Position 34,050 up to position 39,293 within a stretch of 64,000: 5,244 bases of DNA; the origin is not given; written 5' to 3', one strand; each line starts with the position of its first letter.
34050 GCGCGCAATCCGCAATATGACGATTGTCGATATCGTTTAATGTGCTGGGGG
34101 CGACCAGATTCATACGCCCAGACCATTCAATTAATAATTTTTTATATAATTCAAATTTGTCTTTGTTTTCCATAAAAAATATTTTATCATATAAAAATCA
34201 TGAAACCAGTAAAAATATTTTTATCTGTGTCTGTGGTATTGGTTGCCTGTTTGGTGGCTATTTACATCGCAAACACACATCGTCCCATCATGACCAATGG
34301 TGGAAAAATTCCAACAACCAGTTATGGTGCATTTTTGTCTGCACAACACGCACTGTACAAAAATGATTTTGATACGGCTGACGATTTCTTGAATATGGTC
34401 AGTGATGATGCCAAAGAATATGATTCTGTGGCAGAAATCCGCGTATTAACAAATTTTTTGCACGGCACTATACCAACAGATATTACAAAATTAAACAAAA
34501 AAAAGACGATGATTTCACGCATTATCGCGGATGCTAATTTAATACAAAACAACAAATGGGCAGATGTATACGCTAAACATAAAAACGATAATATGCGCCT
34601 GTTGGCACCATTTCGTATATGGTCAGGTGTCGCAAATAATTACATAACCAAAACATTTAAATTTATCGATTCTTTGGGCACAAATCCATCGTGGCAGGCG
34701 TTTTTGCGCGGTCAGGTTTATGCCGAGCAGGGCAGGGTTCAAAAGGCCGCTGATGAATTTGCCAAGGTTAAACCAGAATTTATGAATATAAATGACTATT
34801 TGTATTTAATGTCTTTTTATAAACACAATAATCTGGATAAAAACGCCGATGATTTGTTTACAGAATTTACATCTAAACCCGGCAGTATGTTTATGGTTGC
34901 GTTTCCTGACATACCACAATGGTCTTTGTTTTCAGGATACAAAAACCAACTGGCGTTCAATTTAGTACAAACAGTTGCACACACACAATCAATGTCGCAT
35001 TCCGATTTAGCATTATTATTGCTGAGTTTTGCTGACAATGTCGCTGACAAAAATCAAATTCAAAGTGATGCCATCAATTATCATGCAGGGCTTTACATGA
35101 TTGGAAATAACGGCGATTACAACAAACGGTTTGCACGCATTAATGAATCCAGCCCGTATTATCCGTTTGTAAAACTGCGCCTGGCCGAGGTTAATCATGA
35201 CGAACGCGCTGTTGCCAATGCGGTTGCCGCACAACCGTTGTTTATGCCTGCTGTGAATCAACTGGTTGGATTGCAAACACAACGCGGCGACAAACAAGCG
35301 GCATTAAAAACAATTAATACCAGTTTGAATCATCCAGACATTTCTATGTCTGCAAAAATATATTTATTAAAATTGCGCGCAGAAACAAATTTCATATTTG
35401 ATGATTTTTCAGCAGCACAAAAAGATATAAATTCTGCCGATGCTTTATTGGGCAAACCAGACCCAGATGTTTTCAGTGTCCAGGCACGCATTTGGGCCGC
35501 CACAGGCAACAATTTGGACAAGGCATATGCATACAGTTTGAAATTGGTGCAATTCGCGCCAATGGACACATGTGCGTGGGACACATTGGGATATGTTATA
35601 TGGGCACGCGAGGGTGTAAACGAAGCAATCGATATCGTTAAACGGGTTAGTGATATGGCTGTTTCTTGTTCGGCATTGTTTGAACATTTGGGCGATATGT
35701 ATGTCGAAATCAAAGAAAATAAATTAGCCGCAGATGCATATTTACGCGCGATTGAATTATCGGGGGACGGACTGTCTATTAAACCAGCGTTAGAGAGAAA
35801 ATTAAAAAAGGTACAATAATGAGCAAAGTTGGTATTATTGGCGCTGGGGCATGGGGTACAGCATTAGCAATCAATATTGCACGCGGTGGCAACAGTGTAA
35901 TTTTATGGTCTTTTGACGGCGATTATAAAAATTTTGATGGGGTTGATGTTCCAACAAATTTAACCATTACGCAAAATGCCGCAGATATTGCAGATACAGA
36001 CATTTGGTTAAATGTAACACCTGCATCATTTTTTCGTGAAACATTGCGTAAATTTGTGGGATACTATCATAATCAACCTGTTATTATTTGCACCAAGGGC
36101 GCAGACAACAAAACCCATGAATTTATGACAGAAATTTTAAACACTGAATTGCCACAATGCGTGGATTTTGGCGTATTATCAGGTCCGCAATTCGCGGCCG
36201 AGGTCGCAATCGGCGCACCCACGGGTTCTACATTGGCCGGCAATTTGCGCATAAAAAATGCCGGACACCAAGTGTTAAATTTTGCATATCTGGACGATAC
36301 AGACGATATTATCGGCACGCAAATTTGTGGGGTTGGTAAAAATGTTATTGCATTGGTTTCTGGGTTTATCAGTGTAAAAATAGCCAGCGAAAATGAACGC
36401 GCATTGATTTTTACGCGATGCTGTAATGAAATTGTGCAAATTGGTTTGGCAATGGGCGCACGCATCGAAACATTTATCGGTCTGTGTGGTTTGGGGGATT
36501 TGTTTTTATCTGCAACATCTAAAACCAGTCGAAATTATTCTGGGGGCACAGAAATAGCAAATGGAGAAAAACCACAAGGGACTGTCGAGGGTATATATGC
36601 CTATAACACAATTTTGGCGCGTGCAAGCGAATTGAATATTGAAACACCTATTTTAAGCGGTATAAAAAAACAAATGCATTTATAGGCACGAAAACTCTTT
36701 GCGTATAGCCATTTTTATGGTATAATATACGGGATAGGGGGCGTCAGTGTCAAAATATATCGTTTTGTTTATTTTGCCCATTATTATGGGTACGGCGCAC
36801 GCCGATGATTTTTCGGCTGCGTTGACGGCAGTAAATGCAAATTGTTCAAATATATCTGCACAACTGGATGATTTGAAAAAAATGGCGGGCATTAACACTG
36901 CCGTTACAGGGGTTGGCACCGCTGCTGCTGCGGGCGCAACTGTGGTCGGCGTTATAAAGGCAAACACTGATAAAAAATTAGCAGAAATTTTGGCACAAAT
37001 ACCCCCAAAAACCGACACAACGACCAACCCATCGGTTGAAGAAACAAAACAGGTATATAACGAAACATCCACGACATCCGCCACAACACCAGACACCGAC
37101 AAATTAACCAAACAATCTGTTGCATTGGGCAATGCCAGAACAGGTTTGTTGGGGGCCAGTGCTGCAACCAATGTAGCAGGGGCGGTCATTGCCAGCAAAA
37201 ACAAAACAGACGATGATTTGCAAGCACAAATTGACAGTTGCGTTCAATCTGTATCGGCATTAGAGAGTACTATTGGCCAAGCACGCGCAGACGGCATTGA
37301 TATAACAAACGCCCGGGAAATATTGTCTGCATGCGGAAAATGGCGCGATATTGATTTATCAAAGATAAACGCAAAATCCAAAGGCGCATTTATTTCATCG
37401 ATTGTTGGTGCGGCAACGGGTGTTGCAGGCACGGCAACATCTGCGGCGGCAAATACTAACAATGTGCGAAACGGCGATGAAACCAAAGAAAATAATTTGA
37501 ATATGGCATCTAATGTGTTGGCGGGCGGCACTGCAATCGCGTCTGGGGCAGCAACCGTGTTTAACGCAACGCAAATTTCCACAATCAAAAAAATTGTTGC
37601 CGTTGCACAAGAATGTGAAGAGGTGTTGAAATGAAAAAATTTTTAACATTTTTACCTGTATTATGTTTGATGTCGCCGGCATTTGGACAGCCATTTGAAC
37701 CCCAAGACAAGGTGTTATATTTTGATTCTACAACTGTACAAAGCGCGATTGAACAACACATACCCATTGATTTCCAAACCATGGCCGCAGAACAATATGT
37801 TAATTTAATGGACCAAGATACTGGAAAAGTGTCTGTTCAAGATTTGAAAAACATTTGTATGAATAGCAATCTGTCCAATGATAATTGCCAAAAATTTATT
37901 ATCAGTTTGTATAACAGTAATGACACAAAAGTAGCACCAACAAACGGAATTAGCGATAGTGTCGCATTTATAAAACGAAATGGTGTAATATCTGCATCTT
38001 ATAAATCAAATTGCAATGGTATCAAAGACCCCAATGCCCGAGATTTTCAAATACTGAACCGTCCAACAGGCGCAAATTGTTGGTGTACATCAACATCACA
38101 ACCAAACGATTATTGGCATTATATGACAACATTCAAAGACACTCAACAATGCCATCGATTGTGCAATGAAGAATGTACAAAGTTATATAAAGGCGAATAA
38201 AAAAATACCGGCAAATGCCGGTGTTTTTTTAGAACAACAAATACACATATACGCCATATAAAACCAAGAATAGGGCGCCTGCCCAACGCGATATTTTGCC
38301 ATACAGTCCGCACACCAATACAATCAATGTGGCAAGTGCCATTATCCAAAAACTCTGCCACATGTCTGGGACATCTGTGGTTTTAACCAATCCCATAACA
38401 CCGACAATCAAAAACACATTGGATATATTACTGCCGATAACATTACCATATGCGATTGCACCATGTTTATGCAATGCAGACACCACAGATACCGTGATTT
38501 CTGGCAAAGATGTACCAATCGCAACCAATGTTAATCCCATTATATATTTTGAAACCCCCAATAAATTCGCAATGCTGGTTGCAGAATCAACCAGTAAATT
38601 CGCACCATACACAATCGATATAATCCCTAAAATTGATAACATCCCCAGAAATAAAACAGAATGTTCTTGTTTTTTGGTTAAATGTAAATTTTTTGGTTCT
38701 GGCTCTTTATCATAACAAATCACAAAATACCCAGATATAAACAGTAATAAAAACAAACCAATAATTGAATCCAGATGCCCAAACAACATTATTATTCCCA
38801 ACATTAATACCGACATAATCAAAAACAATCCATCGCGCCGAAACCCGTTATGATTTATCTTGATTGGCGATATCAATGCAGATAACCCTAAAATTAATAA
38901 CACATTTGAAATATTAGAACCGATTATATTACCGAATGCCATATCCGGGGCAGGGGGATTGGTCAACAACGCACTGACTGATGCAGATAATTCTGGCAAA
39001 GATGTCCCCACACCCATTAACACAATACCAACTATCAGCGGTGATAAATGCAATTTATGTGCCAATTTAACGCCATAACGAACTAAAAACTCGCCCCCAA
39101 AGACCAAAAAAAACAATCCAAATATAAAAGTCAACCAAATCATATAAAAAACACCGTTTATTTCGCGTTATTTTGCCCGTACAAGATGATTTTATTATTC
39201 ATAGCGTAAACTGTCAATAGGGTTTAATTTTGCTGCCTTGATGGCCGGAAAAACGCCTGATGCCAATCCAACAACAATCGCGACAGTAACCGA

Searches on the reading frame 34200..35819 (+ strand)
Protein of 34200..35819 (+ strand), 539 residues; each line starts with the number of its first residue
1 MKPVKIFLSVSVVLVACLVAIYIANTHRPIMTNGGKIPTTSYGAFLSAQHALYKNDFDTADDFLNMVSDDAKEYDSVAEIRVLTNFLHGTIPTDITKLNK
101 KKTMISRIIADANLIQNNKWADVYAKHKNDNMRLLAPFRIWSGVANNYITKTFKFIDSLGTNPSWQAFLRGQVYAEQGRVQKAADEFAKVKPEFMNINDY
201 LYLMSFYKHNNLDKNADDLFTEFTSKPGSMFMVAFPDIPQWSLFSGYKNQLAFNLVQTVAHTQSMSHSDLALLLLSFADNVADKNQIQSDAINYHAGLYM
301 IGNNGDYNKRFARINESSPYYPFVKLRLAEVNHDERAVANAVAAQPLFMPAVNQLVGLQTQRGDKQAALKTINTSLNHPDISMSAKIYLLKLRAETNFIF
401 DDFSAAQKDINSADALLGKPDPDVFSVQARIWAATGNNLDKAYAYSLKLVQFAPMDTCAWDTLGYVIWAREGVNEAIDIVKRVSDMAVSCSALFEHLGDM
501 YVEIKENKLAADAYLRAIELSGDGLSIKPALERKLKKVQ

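Call 19: search_protein_families(library=pfam, proteins=[window:34200-35819:+], max_evalue=0.001)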
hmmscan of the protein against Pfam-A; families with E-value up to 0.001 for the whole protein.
window:34200-35819:+ (539 aa): 4 families
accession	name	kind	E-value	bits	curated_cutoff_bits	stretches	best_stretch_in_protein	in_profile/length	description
PF09976.15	TPR_21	-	3.6e-08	33.8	25.5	0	38-82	73-119/193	Tetratricopeptide repeat-like domain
PF13432.12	TPR_16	-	1.3e-05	26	32.7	0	168-191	35-58/65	Tetratricopeptide repeat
PF07719.23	TPR_2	-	0.00013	22.2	27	0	168-189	5-26/34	Tetratricopeptide repeat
PF10602.15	RPN7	-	0.00076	19.6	29.6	0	360-434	47-118/174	26S proteasome subunit RPN7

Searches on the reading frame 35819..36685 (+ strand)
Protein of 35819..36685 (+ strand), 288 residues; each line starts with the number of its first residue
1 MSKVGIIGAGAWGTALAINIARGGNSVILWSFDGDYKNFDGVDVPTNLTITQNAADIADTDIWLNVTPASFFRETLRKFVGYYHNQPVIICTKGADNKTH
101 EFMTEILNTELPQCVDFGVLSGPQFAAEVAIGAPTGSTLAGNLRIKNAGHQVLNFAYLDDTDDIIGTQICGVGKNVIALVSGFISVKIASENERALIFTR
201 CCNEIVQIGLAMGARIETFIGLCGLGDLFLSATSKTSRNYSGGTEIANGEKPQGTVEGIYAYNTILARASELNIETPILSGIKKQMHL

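Call 19: search_protein_families(library=pfam, proteins=[window:35819-36685:+], max_evalue=0.001)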
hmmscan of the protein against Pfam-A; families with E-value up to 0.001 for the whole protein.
window:35819-36685:+ (288 aa): 3 families
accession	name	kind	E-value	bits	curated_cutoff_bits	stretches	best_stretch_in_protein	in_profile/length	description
PF07479.19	NAD_Gly3P_dh_C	-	3.9e-31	108.6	25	1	163-284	1-129/142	NAD-dependent glycerol-3-phosphate dehydrogenase C-terminus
PF01210.29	NAD_Gly3P_dh_N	-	4.5e-28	98.7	23.1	1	3-141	1-152/158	NAD-dependent glycerol-3-phosphate dehydrogenase N-terminus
PF20618.3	GPD_NAD_C_bact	-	1.3e-10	42.1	27.6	1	223-281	1-65/66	Bacterial GPD, NAD-dependent C-terminal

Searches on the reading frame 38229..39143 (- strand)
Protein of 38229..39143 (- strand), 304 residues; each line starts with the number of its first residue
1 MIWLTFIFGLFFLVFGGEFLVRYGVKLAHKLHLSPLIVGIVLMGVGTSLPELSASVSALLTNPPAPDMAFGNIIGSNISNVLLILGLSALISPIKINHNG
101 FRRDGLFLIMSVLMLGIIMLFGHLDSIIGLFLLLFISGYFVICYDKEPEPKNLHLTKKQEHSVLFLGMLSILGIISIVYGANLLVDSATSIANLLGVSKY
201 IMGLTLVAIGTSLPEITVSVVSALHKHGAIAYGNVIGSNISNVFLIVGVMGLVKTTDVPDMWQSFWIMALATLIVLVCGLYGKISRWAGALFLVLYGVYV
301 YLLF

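Call 19: search_protein_families(library=pfam, proteins=[window:38229-39143:-], max_evalue=0.001)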
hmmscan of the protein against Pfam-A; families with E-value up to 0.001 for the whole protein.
window:38229-39143:- (304 aa): 1 family
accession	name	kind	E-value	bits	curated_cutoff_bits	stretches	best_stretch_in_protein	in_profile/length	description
PF01699.29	Na_Ca_ex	-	4.5e-58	195.9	24.9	2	169-303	5-149/151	Sodium/calcium exchanger protein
